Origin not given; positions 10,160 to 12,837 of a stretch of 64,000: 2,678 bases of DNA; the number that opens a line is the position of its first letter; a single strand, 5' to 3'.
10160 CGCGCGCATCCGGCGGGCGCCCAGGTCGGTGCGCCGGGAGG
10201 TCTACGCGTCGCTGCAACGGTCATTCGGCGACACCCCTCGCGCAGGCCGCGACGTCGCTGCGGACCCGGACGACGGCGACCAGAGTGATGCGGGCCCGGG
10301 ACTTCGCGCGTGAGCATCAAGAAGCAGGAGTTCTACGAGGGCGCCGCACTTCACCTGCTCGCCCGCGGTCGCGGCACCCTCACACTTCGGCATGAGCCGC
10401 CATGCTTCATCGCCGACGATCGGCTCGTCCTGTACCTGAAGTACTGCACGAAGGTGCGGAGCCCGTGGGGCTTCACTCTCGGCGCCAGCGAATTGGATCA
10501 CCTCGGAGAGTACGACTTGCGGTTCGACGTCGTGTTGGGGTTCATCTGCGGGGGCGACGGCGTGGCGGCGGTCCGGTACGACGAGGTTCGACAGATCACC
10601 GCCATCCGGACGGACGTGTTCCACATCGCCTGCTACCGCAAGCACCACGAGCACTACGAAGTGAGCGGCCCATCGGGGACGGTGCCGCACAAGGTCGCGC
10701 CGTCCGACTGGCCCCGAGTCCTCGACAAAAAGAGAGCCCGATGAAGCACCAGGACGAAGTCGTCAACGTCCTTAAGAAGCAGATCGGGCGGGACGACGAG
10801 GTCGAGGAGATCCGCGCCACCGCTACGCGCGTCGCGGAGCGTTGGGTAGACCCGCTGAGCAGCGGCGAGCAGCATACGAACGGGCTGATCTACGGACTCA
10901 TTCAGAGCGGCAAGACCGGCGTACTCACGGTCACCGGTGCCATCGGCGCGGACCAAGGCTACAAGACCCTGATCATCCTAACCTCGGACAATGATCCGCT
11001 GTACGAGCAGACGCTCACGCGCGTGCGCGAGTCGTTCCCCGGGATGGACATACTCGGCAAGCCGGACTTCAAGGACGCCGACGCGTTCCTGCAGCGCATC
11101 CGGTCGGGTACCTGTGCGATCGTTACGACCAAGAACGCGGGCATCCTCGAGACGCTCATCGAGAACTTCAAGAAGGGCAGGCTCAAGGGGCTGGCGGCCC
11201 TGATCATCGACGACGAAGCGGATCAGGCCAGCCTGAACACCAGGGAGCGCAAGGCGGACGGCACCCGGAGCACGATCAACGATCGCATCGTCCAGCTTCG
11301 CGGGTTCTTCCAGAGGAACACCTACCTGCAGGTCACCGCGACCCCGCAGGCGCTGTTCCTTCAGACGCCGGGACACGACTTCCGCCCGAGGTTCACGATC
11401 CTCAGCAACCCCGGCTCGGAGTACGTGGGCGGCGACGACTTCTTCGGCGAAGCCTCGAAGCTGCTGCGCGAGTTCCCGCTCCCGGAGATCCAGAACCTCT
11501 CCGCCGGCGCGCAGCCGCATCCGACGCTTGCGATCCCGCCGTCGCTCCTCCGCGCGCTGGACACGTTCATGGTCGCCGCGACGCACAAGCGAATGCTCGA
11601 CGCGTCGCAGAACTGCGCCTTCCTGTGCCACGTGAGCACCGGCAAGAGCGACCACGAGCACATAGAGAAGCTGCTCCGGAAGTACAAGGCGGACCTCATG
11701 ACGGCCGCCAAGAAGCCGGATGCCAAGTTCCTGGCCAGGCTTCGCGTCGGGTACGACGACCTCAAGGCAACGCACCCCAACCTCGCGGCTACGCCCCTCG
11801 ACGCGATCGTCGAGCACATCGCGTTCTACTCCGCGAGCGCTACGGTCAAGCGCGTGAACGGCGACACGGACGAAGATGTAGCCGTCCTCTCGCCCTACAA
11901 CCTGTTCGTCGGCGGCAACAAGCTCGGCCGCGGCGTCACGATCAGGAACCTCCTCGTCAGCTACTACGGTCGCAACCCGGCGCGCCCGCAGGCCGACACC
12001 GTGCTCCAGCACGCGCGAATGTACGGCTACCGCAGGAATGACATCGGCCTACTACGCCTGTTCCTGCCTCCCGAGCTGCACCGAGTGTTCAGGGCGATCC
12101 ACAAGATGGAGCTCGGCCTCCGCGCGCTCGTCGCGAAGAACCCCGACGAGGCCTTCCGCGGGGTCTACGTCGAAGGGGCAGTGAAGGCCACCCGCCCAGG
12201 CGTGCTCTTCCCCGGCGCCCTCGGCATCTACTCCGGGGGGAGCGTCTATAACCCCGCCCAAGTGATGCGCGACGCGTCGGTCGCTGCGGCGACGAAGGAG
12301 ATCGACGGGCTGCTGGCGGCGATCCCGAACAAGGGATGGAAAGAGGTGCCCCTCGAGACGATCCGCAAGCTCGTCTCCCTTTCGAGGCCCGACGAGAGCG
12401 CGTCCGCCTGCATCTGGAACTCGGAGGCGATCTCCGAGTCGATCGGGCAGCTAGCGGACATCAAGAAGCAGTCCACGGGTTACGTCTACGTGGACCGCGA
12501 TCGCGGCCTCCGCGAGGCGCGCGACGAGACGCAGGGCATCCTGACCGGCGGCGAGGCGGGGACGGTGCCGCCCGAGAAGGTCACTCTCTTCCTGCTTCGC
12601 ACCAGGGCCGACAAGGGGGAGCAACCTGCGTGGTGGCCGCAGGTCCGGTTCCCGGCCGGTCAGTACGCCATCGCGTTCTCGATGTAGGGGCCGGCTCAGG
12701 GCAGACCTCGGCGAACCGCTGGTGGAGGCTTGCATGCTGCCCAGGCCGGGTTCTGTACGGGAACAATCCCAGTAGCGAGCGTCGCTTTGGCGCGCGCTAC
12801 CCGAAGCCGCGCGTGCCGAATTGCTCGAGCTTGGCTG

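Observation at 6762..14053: tRNA-adjacent lower-GC island encoding a C5-MTase / Vsr / Z1-ATPase / dual HNH restriction-like system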

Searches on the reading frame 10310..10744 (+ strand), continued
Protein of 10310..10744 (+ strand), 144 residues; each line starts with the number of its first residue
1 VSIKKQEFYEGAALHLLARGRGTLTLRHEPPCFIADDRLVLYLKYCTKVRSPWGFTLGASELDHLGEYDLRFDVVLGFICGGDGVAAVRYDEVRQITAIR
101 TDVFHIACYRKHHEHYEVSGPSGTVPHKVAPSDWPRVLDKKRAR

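Call 96: search_solved_structures(query=L029:12421-13470:+, max_evalue=0.00001)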
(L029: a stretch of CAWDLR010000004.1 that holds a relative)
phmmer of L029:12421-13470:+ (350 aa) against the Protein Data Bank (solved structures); distinct sequences matched with E-value up to 0.00001: 49.
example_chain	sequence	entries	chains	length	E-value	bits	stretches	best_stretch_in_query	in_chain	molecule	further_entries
3av4_A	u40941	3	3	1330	2.8e-32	115.5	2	8-180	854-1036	DNA (cytosine-5)-methyltransferase 1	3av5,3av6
5wy1_A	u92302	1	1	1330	2.9e-32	115.4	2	8-180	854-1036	DNA (cytosine-5)-methyltransferase 1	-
3pt9_A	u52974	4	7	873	3e-32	115.4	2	8-180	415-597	DNA (cytosine-5)-methyltransferase 1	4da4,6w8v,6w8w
3pt6_A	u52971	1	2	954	4.1e-32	114.9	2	8-180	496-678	DNA (cytosine-5)-methyltransferase 1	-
9v36_A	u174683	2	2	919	1.5e-31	113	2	8-180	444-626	DNA (cytosine-5)-methyltransferase 1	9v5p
5guv_A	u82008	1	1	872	2e-31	112.6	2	8-180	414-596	DNA (cytosine-5)-methyltransferase 1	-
5gut_A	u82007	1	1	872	3.4e-31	111.9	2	8-180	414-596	DNA (cytosine-5)-methyltransferase 1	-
7xi9_A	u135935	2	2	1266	4e-31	111.7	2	8-180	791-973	DNA (cytosine-5)-methyltransferase 1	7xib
8xqc_A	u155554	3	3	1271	4.1e-31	111.6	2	8-180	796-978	DNA (cytosine-5)-methyltransferase 1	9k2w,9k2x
6x9i_A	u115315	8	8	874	4.2e-31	111.6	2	8-180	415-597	DNA (cytosine-5)-methyltransferase 1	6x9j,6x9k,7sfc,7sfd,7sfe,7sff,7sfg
3pta_A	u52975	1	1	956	5.6e-31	111.2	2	8-180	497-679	DNA (cytosine-5)-methyltransferase 1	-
3swr_A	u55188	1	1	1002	6.5e-31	111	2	8-180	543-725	DNA (cytosine-5)-methyltransferase 1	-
4yoc_A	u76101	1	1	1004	6.5e-31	111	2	8-180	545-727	DNA (cytosine-5)-methyltransferase 1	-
4wxx_A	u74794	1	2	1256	8.8e-31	110.5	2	8-180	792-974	DNA (cytosine-5)-methyltransferase 1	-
9z07_A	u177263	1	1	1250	1.2e-30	110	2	8-180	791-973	DNA (cytosine-5)-methyltransferase 1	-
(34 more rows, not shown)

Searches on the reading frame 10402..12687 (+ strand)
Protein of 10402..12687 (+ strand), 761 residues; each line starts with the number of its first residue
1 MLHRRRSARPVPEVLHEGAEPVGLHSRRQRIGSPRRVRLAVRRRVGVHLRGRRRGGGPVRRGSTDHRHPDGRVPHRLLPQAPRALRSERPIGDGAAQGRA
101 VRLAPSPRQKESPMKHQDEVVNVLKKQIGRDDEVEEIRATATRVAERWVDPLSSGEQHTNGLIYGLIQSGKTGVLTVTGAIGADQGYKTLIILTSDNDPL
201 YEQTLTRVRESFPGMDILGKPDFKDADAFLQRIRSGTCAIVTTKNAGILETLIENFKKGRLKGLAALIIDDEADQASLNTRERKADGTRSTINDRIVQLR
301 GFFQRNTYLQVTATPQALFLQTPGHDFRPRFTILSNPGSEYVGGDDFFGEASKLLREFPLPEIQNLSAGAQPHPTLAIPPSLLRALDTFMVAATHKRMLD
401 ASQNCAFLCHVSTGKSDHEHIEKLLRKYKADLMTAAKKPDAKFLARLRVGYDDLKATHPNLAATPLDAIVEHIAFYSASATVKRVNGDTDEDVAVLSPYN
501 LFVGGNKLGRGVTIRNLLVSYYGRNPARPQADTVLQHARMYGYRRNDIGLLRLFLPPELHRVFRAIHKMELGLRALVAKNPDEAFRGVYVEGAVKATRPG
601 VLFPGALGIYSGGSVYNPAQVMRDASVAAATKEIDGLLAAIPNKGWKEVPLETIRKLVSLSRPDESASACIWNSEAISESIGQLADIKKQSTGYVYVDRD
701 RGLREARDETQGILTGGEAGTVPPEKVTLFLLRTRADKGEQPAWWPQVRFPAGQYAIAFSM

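Call 4: search_protein_families(library=pfam, proteins=[window:10402-12687:+], max_evalue=0.01)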
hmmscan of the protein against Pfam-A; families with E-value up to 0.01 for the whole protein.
window:10402-12687:+ (761 aa): 2 families
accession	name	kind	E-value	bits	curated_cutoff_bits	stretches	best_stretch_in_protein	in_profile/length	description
PF10593.14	Z1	-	2e-30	106.5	25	1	381-579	1-206/228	Z1 domain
PF04851.21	ResIII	-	0.00036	20.9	22.5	1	115-316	6-163/164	Type III restriction enzyme, res subunit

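Call 5: search_protein_families(library=padloc, proteins=[window:10402-12687:+], max_evalue=0.01)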
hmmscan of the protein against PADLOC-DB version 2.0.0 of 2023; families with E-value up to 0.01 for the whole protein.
window:10402-12687:+ (761 aa): 2 families
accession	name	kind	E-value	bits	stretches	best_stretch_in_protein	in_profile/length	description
PDLC03202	Helicase_II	-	3.7e-85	284.5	1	130-752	14-612/621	Type II helicase domain protein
PDLC02205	MzaC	-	1.6e-18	64.1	3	500-569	574-641/952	-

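Call 6: search_protein_families(library=ncbifam, proteins=[window:10402-12687:+], max_evalue=0.01)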
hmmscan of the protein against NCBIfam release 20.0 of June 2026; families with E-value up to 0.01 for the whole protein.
window:10402-12687:+ (761 aa): 1 family
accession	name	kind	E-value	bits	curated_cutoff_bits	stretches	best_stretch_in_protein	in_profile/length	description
NF041933.1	MzaC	equivalog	7.7e-29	100.2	1500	2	263-574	279-641/806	MZA anti-phage system associated Z1 domain-containing protein MzaC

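Call 7: search_solved_structures(query=window:10741-12687:+, max_evalue=1, show_alignments=1)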
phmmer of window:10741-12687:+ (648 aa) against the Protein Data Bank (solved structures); distinct sequences matched with E-value up to 1: 0.

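Call 16: find_encoding_contigs(protein=window:10741-12687:+, flank=10000, max_places=6)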
Protein window:10741-12687:+ (648 aa): no gene with exactly this product is on record in the collection.

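Call 28: search_protein_representatives(protein=window:10741-12687:+)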
Query: 648 residues. Proteins with E-value up to 0.001 (for the whole library): 4767; up to 1e-10: 3454; up to 1e-30: 530. The best 150 are listed.
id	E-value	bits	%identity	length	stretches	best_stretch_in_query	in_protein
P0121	1.3e-294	994.9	69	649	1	1-647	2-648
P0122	4.0e-176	603.5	47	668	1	3-647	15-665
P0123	6.8e-167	573.0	46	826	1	3-647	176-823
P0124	4.2e-156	537.4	69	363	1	1-345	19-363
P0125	5.1e-142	490.9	42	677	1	2-646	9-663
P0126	4.5e-113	395.2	68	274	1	186-457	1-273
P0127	3.2e-110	385.8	37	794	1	28-647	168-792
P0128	3.5e-109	382.4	38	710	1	46-647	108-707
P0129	4.3e-109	382.1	40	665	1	38-647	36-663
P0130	7.5e-106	371.4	65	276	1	270-533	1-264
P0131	1.7e-105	370.2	44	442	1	214-647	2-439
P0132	3.8e-101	355.8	62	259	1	390-647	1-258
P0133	3.5e-100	352.7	39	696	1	22-647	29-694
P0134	5.6e-99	348.7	36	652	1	13-647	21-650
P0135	3.2e-95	336.3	36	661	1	36-646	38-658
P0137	2.9e-93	329.8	36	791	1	31-647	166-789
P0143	1.6e-84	300.9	35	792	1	6-647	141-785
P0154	2.9e-74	267.1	34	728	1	36-641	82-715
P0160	4.9e-71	256.4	33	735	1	38-647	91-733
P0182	1.6e-62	228.3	35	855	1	43-524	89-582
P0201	9.9e-59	215.7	34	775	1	10-638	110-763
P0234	5.1e-52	193.6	36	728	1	41-507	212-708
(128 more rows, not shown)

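Call 65: search_solved_structures(query=A3, max_evalue=1, show_alignments=1)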
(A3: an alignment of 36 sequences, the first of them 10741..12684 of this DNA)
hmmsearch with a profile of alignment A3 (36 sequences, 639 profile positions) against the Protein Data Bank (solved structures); distinct sequences matched with E-value up to 1: 12.
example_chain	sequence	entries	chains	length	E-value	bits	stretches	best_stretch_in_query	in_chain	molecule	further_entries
6f1s_A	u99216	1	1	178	1.4e-29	106.3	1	474-636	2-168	CglIIR protein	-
4m4w_J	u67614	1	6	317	0.015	17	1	33-111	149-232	Primosomal protein DnaI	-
3g67_A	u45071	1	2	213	0.025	16.3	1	300-369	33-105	Methyl-accepting chemotaxis protein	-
3g6b_A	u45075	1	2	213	0.031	16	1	300-369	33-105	Methyl-accepting chemotaxis protein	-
4uos_A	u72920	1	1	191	0.045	15.5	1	260-364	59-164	DESIGNED HELICAL BUNDLE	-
1gm5_A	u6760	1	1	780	0.071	14.8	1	24-105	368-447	RECG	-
7dih_A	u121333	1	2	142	0.49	12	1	246-338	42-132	Thermoglobin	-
2px0_A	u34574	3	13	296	0.54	11.9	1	6-127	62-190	Flagellar biosynthesis protein flhF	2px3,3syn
6x26_A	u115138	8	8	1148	0.78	11.4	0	44-156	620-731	Transcription-repair-coupling factor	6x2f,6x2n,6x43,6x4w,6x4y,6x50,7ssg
2eyq_A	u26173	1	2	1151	0.78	11.4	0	44-156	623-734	Transcription-repair coupling factor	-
9n07_A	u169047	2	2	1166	0.8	11.4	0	44-156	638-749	Transcription-repair-coupling factor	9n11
6xeo_A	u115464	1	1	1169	0.8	11.3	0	44-156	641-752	Transcription-repair-coupling factor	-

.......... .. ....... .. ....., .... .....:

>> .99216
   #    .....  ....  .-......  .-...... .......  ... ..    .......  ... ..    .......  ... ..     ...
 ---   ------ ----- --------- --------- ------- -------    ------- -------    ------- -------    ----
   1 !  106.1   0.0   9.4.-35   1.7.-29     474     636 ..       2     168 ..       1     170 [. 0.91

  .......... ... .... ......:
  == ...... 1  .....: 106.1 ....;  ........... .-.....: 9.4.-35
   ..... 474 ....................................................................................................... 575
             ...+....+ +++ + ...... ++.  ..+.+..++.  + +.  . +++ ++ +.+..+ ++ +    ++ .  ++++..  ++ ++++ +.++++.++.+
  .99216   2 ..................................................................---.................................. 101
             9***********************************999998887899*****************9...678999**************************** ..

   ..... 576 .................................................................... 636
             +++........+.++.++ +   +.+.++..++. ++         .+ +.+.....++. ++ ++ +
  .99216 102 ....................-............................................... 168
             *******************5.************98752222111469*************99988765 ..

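Call 68: search_protein_families(library=pfam, proteins=[P0123, P0127, P0137, P0143, P0128, P0154, P0160, P0182, P0201, P0234], max_evalue=0.01)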
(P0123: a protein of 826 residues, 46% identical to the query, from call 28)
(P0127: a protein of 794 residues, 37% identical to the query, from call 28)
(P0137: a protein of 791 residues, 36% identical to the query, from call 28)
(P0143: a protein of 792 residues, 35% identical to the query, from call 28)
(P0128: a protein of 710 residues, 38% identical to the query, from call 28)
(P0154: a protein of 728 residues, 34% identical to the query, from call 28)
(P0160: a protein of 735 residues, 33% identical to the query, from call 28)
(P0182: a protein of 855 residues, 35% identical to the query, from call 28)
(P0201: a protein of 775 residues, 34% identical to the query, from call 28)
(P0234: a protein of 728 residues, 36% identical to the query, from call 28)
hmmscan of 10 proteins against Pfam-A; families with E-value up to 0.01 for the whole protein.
P0123 (826 aa): 2 families
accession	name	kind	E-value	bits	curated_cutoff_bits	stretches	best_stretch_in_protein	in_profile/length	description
PF10593.14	Z1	-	3.4e-35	122.1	25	1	443-642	2-206/228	Z1 domain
PF01637.24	ATPase_2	-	0.0052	17.1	33.2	0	222-337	24-123/225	ATPase domain predominantly from Archaea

P0127 (794 aa): 1 family
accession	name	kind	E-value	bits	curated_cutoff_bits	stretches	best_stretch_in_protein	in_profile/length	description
PF10593.14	Z1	-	2.7e-39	135.5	25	1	408-628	2-225/228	Z1 domain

P0137 (791 aa): 1 family
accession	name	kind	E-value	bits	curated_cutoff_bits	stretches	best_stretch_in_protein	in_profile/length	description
PF10593.14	Z1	-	2e-36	126.1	25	1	404-609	2-210/228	Z1 domain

P0143 (792 aa): 2 families
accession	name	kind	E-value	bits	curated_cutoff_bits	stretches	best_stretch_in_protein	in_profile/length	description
PF10593.14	Z1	-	7.6e-41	140.6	25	1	401-611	2-216/228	Z1 domain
PF18766.7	SWI2_SNF2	-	0.0026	17.9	26.7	1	189-301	29-133/221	SWI2/SNF2 ATPase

P0128 (710 aa): 1 family
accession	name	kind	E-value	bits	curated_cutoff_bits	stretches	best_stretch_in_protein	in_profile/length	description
PF10593.14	Z1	-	9.3e-42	143.6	25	1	328-536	2-213/228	Z1 domain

P0154 (728 aa): 1 family
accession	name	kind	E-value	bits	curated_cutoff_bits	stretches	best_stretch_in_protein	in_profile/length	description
PF10593.14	Z1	-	1.8e-42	145.9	25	1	323-536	2-217/228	Z1 domain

P0160 (735 aa): 2 families
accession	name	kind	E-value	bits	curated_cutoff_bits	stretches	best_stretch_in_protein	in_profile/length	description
PF10593.14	Z1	-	3.1e-45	154.9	25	1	333-558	2-225/228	Z1 domain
PF04851.21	ResIII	-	0.0085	16.5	22.5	0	106-267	34-163/164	Type III restriction enzyme, res subunit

P0182 (855 aa): 1 family
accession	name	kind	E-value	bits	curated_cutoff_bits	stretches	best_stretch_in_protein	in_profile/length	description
PF10593.14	Z1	-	2e-34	119.6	25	1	327-542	2-223/228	Z1 domain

P0201 (775 aa): 1 family
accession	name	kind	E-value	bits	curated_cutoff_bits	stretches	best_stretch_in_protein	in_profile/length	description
PF10593.14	Z1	-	5.9e-28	98.4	25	1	389-582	2-206/228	Z1 domain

P0234 (728 aa): 2 families
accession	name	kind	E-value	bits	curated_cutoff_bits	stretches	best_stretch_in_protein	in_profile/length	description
PF10593.14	Z1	-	3.6e-32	112.2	25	1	470-673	2-212/228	Z1 domain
PF02037.33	SAP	-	0.001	19.1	23.9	1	61-87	8-33/37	SAP domain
